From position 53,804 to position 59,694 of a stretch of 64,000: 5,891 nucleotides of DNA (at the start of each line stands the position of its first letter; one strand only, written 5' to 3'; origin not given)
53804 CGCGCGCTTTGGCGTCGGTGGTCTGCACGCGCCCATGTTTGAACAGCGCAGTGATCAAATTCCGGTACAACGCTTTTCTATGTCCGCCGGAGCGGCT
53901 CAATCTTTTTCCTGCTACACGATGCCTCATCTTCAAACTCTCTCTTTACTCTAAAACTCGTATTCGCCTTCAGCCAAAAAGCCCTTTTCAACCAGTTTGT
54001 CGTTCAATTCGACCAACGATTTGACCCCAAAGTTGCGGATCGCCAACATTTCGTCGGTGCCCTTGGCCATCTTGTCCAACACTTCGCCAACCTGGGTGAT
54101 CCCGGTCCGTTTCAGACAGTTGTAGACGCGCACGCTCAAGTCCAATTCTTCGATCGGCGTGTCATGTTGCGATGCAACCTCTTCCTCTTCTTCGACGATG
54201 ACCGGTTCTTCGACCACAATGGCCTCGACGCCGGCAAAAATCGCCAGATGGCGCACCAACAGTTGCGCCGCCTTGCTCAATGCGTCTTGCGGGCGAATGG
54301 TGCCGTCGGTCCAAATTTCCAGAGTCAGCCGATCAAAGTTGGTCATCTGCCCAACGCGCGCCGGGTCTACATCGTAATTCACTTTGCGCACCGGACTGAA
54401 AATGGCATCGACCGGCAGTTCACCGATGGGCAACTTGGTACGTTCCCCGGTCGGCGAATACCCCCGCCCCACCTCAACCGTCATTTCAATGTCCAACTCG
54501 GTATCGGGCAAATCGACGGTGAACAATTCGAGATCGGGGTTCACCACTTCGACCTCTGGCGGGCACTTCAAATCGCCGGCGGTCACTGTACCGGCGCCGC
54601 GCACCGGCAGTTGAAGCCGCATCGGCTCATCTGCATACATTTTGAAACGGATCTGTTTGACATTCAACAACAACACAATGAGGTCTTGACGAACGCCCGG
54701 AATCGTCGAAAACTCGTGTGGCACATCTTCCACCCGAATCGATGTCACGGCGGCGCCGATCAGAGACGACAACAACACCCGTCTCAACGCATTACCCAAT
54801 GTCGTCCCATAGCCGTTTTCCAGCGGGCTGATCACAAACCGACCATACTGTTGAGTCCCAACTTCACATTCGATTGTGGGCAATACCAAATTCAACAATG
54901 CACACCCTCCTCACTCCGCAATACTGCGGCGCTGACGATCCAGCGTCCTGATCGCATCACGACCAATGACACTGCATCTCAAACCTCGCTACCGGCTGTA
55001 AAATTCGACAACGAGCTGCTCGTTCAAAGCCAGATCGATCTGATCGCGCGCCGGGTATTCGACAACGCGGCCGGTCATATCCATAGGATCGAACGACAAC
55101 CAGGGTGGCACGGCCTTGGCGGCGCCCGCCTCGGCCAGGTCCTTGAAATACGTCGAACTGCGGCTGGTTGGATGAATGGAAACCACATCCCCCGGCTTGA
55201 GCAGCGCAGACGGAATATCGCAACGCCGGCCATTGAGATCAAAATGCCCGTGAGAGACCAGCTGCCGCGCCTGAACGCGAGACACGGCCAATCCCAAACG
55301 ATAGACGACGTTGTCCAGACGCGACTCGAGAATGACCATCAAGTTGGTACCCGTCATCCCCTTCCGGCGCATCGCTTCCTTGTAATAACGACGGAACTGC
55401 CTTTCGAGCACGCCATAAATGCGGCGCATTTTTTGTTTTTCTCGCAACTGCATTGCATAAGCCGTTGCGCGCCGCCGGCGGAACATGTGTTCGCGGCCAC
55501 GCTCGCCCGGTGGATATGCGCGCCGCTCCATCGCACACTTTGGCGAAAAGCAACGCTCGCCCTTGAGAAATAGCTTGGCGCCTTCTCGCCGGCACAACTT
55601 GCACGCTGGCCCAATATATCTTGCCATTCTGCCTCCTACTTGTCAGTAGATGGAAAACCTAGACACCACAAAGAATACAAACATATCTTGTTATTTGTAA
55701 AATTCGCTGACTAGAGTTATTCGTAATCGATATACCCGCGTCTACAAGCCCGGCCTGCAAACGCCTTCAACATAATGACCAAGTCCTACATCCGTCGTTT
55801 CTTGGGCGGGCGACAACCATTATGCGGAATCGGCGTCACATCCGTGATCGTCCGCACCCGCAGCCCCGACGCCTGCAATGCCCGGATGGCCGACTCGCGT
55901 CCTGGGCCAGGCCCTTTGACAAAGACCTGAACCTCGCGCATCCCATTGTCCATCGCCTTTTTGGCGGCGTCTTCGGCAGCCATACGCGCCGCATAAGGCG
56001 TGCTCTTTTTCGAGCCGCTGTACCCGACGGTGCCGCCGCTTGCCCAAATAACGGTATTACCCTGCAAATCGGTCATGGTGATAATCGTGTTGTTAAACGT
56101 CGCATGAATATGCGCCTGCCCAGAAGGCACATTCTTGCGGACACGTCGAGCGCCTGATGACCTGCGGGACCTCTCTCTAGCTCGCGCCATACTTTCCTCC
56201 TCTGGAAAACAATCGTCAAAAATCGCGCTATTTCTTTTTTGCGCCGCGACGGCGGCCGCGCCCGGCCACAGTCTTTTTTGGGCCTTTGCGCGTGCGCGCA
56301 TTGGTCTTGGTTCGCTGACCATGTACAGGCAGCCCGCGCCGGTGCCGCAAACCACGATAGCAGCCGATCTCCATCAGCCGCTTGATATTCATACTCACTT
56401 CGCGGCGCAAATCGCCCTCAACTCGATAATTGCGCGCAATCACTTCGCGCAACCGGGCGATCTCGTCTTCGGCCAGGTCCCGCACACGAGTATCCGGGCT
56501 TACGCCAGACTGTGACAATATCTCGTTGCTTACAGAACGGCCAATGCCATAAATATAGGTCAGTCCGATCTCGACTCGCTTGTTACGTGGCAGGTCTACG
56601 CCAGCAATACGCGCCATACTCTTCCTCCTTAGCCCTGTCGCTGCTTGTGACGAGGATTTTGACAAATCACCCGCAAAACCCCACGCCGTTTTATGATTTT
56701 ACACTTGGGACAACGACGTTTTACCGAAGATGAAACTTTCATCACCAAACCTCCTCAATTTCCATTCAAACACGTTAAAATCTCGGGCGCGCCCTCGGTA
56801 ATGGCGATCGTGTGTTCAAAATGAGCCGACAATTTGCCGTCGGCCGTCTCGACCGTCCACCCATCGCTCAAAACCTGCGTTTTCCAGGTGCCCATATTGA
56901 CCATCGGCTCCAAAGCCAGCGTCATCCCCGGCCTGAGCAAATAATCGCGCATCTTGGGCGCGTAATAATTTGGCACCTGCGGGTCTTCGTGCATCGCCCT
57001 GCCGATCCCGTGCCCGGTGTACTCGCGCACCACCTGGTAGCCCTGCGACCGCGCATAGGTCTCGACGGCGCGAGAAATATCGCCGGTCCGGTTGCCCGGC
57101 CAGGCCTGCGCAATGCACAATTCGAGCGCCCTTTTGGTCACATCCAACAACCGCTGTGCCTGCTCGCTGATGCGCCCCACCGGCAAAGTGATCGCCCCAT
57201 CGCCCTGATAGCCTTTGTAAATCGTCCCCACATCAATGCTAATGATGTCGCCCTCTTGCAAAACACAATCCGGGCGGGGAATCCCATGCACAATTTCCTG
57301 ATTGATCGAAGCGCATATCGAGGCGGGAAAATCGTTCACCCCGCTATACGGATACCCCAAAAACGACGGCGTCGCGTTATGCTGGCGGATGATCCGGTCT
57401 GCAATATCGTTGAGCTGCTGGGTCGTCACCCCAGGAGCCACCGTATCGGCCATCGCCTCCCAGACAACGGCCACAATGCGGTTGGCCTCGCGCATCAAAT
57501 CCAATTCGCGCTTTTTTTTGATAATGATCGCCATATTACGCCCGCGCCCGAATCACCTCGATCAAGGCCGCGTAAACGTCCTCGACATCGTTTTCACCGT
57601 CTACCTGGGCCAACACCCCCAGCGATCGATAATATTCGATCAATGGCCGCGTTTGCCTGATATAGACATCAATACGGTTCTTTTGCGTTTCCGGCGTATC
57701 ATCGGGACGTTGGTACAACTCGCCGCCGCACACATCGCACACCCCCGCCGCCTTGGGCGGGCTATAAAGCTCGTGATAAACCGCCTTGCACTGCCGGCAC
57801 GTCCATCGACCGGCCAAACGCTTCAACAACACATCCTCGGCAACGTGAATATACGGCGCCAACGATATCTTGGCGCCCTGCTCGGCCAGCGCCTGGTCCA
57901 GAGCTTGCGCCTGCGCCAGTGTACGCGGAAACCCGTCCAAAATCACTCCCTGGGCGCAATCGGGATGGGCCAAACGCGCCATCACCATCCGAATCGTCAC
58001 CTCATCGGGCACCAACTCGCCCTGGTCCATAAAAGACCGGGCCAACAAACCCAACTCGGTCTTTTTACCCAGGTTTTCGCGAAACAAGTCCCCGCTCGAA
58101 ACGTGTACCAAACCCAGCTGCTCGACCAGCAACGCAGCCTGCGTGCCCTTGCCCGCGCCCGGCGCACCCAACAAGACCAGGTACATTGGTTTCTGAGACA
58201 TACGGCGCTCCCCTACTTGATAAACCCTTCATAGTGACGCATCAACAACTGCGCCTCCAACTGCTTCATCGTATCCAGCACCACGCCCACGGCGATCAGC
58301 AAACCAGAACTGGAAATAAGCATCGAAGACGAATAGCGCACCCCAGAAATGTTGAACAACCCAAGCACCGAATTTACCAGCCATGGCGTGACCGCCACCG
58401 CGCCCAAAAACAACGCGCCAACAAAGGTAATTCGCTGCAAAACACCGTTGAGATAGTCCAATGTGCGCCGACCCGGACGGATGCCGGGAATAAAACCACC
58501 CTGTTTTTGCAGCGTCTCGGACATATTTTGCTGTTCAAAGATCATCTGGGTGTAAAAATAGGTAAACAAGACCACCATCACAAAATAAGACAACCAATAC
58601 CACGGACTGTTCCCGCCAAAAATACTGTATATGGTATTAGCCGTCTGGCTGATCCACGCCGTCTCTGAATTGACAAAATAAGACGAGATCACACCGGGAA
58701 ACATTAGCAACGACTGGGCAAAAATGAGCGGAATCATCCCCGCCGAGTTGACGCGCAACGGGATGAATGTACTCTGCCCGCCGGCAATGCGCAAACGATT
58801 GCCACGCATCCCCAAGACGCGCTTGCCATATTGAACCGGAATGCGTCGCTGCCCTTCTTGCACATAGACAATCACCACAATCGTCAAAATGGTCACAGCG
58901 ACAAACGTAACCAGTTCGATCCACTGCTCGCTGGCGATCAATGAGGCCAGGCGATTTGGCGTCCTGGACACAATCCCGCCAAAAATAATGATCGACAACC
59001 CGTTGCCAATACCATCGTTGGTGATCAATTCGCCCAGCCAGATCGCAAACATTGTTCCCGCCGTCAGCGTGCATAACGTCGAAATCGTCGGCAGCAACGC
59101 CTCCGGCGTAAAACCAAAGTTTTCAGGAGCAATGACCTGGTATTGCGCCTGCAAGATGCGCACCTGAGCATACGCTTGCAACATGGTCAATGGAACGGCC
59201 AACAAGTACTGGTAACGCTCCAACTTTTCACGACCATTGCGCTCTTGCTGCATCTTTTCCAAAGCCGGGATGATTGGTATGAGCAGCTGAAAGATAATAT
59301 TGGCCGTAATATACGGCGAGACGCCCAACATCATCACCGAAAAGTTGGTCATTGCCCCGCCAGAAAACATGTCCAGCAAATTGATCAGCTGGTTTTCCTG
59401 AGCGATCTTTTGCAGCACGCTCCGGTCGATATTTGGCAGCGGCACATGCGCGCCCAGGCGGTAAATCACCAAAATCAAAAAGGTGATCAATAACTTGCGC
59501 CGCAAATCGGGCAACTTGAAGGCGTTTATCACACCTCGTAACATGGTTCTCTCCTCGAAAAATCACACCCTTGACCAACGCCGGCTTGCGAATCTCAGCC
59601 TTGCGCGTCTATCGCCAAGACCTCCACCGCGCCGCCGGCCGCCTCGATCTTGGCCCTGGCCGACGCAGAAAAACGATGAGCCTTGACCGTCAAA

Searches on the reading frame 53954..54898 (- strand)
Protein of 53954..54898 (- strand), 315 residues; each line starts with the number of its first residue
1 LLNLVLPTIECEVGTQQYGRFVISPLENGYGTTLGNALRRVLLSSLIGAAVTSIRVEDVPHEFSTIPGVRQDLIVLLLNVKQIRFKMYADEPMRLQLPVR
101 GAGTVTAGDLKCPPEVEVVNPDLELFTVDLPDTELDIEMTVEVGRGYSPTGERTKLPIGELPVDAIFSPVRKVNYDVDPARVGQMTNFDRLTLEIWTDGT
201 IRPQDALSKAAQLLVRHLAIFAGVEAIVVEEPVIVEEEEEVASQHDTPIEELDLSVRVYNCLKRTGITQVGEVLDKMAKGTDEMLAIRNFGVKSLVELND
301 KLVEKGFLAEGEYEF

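Call 29: search_protein_families(library=ncbifam, proteins=[window:53954-54898:-], max_evalue=0.00001)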
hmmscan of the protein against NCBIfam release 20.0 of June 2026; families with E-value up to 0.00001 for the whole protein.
window:53954-54898:- (315 aa): 8 families
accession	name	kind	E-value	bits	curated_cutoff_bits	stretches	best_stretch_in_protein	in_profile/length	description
NF003519.0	PRK05182.2-5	equivalog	3.9e-107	357.9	277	1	11-308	14-313/320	DNA-directed RNA polymerase subunit alpha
NF003515.0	PRK05182.2-1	equivalog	8.3e-104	347.2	406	1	1-306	1-307/314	DNA-directed RNA polymerase subunit alpha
TIGR02027.1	rpoA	equivalog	7.8e-98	327.3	227.8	1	18-305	1-291/298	DNA-directed RNA polymerase subunit alpha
NF003513.0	PRK05182.1-2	equivalog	7.4e-96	321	302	1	12-306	20-312/338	DNA-directed RNA polymerase subunit alpha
NF003516.0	PRK05182.2-2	equivalog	1.4e-93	313.5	353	1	12-302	14-299/315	DNA-directed RNA polymerase subunit alpha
NF003518.0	PRK05182.2-4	equivalog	5.3e-93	311.6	523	1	7-307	7-306/312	DNA-directed RNA polymerase subunit alpha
NF003514.0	PRK05182.1-4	equivalog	3.7e-87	292.1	434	1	6-307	6-306/338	DNA-directed RNA polymerase subunit alpha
NF003517.0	PRK05182.2-3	equivalog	2.3e-79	266.9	356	1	11-308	16-317/344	DNA-directed RNA polymerase subunit alpha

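Call 57: find_homologous_proteins(query=window:53954-54898:-, max_evalue=1e-40)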
Query window:53954-54898:- (315 aa): 7999 proteins with E <= 1e-40 among 8000 candidates; the best 120 are listed.
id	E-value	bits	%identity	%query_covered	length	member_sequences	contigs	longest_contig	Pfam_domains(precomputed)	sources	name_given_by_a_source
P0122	6.7e-202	687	100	100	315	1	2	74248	PF01000.32,PF03118.22,PF01193.30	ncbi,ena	-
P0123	8.8e-166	569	79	100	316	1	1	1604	PF01000.32,PF03118.22,PF01193.30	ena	-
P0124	2.6e-165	567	79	100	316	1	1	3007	PF01000.32,PF03118.22,PF01193.30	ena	-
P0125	3.5e-165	567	81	100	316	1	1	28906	PF01000.32,PF03118.22,PF01193.30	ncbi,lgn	-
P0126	2.7e-164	564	80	100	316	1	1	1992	PF01000.32,PF03118.22,PF01193.30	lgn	-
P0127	6.0e-164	563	81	100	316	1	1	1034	PF01000.32,PF03118.22,PF01193.30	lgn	-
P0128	8.2e-164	562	81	99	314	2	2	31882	PF01000.32,PF03118.22,PF01193.30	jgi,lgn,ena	-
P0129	9.2e-164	562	79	100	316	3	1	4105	PF01000.32,PF03118.22,PF01193.30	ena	-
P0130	3.6e-163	560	81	99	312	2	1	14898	PF01000.32,PF03118.22,PF01193.30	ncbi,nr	ncbi:MAG: DNA-directed RNA polymerase subunit alpha [Anaerolineae bacterium]|nr:DNA-directed RNA pol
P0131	6.8e-163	559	79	100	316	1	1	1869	PF01000.32,PF03118.22,PF01193.30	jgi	jgi:DNA-directed RNA polymerase subunit alpha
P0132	4.8e-162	557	80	99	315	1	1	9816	PF01000.32,PF03118.22,PF01193.30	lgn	-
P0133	6.7e-162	556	80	99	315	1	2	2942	PF01000.32,PF03118.22,PF01193.30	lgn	-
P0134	6.0e-160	550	79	100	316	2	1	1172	PF01000.32,PF03118.22,PF01193.30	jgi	jgi:DNA-directed RNA polymerase subunit alpha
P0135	1.3e-158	545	79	100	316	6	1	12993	PF01000.32,PF03118.22,PF01193.30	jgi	-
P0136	4.1e-158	544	78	100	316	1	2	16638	PF01000.32,PF03118.22,PF01193.30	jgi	jgi:DNA-directed RNA polymerase subunit alpha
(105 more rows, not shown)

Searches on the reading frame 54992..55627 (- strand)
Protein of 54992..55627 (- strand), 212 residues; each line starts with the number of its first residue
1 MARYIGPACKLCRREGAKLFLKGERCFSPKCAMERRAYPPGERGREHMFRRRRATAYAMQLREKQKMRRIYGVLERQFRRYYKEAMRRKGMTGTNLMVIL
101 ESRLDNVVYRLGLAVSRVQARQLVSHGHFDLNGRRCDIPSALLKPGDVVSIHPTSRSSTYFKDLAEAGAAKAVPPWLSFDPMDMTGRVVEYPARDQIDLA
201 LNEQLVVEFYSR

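Call 29: search_protein_families(library=ncbifam, proteins=[window:54992-55627:-], max_evalue=0.00001)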
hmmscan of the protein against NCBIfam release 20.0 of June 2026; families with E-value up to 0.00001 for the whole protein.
window:54992-55627:- (212 aa): 4 families
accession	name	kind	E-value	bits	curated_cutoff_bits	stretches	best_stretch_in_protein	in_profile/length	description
NF003717.0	PRK05327.1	equivalog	3.8e-78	262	116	1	1-212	1-202/202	30S ribosomal protein S4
TIGR01017.1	rpsD_bact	equivalog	1.1e-68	230.9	177.2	1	3-212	1-200/200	30S ribosomal protein S4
NF003139.0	PRK04051.1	equivalog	7.4e-14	52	138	1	98-158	99-159/179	30S ribosomal protein S4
TIGR01018.1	uS4_arch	equivalog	5.8e-11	42.6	82.25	1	84-146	86-148/162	30S ribosomal protein S4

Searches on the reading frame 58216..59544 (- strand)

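Call 29: search_protein_families(library=ncbifam, proteins=[window:58216-59544:-], max_evalue=0.00001)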
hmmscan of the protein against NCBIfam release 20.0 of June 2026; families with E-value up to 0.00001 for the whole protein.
window:58216-59544:- (443 aa): 3 families
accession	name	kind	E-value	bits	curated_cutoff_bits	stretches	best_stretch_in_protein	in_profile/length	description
TIGR00967.1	3a0501s007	equivalog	1.2e-106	357.1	253.6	1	15-437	1-413/414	preprotein translocase subunit SecY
NF009082.0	PRK12417.1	equivalog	1.2e-45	155.9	353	1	14-442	12-402/406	accessory Sec system protein translocase subunit SecY2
TIGR02920.1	acc_sec_Y2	equivalog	2.9e-42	144.9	249.6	1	16-418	4-377/395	accessory Sec system protein translocase subunit SecY2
